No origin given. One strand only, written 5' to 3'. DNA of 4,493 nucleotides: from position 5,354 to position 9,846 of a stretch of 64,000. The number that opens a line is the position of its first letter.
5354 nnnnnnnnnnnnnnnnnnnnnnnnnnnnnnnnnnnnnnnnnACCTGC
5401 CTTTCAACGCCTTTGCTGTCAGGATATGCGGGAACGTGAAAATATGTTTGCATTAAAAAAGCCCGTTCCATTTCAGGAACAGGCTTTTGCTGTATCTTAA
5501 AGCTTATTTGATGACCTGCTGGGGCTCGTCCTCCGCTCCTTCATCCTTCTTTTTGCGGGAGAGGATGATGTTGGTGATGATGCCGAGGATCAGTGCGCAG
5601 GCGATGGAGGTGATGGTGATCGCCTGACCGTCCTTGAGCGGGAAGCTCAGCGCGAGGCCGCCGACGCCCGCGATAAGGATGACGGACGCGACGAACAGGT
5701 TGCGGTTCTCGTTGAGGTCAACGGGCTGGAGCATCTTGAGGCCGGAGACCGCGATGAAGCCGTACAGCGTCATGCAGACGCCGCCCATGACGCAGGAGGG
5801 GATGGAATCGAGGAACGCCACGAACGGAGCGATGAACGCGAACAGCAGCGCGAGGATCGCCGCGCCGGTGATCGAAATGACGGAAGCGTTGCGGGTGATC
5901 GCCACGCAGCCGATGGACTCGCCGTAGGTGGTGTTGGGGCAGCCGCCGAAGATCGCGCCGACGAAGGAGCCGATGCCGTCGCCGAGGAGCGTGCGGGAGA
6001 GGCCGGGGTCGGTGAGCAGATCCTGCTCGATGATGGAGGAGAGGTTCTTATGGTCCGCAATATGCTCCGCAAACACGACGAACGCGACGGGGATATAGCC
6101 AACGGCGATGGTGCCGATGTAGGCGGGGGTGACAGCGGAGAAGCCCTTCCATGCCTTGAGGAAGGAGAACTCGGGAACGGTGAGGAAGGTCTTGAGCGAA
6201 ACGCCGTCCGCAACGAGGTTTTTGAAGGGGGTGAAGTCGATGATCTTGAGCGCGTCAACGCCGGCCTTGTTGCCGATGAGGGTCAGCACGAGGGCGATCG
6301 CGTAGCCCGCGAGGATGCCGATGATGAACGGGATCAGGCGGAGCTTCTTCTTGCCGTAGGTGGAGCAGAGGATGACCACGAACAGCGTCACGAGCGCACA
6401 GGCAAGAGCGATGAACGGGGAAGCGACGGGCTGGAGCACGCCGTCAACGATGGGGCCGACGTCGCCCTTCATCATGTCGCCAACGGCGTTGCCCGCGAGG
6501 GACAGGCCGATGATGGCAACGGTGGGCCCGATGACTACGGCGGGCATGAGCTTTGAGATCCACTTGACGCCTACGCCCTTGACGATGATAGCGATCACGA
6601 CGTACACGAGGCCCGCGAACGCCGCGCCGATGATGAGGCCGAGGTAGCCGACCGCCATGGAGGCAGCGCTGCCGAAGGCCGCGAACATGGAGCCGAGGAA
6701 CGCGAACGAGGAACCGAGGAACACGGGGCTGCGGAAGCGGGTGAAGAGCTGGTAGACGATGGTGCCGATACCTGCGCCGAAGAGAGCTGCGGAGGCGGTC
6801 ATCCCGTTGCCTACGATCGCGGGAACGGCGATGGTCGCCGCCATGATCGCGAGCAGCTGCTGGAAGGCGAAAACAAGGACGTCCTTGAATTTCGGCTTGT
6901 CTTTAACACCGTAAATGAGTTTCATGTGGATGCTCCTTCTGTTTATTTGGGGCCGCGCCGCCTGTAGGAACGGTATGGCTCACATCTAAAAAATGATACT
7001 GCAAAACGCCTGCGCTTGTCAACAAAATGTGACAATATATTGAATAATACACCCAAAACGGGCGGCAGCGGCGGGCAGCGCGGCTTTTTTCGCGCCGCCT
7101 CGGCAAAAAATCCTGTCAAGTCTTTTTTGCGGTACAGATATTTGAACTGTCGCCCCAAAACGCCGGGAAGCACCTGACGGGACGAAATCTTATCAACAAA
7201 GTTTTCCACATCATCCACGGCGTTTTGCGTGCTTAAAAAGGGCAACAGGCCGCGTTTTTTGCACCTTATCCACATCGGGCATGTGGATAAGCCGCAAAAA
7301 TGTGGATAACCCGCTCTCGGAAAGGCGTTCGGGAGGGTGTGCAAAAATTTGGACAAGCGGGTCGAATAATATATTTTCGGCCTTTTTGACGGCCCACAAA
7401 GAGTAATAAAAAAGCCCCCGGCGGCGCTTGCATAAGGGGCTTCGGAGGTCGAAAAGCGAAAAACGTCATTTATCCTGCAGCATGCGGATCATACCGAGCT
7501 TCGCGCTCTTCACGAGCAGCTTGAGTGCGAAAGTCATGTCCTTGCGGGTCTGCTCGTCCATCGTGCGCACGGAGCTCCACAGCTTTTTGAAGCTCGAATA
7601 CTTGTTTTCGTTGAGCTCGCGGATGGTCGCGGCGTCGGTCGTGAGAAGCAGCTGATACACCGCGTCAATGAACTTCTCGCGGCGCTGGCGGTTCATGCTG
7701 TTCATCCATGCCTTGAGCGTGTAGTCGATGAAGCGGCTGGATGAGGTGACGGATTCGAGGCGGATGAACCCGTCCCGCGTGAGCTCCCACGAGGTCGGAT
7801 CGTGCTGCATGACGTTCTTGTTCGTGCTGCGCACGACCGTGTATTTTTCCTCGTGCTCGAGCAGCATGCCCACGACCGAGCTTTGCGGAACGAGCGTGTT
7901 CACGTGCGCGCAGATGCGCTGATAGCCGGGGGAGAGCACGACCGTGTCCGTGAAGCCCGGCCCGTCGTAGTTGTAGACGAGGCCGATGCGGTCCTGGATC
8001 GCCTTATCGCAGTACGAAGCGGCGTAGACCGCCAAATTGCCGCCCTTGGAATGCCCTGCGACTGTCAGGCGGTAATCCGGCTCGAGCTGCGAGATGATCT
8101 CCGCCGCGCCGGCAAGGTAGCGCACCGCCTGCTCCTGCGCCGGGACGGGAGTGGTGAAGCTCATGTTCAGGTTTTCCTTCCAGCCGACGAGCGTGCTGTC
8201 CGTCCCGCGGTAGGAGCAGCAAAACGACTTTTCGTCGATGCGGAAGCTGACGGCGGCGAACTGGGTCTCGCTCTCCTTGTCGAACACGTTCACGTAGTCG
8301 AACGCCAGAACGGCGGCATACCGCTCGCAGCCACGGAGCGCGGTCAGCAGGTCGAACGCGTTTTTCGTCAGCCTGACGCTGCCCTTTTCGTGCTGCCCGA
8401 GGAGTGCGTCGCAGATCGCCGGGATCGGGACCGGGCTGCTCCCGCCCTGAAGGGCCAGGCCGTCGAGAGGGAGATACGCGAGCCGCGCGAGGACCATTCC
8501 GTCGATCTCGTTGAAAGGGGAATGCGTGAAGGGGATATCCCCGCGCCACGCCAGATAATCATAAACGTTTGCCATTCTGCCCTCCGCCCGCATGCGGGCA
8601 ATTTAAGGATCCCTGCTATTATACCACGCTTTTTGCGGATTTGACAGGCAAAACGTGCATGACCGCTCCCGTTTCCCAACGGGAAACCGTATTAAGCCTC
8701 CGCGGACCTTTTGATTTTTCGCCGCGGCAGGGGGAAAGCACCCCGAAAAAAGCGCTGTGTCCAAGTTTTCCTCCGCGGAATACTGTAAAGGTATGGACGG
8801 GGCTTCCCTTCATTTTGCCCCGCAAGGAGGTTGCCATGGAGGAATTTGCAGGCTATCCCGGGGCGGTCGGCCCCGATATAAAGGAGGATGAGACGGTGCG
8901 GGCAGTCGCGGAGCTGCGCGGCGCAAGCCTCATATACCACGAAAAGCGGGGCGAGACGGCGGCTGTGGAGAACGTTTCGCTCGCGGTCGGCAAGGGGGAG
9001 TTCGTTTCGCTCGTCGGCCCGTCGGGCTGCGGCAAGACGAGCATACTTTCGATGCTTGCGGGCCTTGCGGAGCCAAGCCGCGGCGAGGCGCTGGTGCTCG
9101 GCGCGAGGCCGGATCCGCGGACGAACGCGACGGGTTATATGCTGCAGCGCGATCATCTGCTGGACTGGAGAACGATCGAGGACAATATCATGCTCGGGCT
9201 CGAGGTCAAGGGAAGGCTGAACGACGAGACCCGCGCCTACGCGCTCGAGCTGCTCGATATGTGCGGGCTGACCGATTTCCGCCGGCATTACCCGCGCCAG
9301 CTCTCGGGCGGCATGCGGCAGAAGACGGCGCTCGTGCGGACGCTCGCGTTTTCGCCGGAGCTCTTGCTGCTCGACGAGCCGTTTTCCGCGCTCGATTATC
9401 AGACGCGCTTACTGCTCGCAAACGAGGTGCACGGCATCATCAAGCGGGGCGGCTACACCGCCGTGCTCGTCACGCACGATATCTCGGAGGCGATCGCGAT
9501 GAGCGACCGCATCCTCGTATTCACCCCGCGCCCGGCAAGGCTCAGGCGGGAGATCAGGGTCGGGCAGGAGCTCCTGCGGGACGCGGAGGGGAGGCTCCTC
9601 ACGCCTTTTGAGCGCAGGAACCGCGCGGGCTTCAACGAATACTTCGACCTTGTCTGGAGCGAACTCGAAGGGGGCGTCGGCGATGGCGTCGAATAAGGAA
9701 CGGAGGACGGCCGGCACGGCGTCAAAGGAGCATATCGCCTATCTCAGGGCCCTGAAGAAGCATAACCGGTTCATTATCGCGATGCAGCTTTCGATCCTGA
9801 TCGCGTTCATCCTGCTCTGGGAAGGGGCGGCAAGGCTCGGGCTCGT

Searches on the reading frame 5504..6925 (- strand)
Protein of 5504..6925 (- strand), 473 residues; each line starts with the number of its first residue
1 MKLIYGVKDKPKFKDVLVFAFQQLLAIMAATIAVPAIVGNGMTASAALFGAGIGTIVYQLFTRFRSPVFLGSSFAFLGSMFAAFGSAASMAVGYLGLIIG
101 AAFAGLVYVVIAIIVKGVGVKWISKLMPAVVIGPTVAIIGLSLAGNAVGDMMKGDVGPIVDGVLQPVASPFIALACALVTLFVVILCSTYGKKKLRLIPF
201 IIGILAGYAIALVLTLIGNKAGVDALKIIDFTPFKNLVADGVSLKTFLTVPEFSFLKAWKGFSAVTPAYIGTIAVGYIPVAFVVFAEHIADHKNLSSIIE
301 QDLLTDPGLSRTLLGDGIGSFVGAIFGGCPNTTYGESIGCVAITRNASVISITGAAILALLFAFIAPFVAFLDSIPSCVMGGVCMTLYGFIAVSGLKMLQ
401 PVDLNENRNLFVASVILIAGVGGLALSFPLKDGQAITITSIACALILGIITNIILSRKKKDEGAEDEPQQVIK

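Call 17: search_protein_families(library=pfam, proteins=[window:5504-6925:-], max_evalue=0.001)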
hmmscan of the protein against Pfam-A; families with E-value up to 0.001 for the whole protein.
window:5504-6925:- (473 aa): 1 family
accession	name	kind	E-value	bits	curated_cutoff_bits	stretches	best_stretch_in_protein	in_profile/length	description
PF00860.26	Xan_ur_permease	-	1.1e-73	248.6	27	1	16-424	3-384/389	Permease family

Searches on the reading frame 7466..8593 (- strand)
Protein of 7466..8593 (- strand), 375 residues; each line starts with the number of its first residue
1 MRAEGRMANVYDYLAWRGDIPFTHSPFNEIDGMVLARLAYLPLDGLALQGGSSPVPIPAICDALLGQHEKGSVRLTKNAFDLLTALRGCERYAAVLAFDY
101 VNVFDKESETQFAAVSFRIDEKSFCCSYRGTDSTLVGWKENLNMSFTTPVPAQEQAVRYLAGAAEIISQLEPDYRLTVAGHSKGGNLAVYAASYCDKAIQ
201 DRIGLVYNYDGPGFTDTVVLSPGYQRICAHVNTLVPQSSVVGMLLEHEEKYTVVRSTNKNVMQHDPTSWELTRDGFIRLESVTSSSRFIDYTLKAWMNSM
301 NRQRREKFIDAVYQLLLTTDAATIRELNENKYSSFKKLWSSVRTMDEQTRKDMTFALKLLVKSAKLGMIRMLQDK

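Call 17: search_protein_families(library=pfam, proteins=[window:7466-8593:-], max_evalue=0.001)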
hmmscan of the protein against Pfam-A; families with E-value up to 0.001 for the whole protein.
window:7466-8593:- (375 aa): 2 families
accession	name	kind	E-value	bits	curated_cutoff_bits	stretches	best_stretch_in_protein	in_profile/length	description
PF11187.14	Mbeg1-like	-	2.1e-80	269.8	21.1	1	90-314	5-224/224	Mbeg1-like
PF01764.32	Lipase_3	-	0.00072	19.9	22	0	169-195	58-84/140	Lipase (class 3)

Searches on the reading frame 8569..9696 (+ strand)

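Call 17: search_protein_families(library=pfam, proteins=[window:8569-9696:+], max_evalue=0.001)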
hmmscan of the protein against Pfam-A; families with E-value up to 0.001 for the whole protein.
window:8569-9696:+ (375 aa): 2 families
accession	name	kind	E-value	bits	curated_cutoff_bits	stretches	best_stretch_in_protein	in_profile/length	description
PF00005.33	ABC_tran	-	2.6e-26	93.3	25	1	134-272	2-136/137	ABC transporter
PF13304.12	AAA_21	-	1.6e-07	32.2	27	0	242-305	235-300/304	AAA domain, putative AbiEii toxin, Type IV TA system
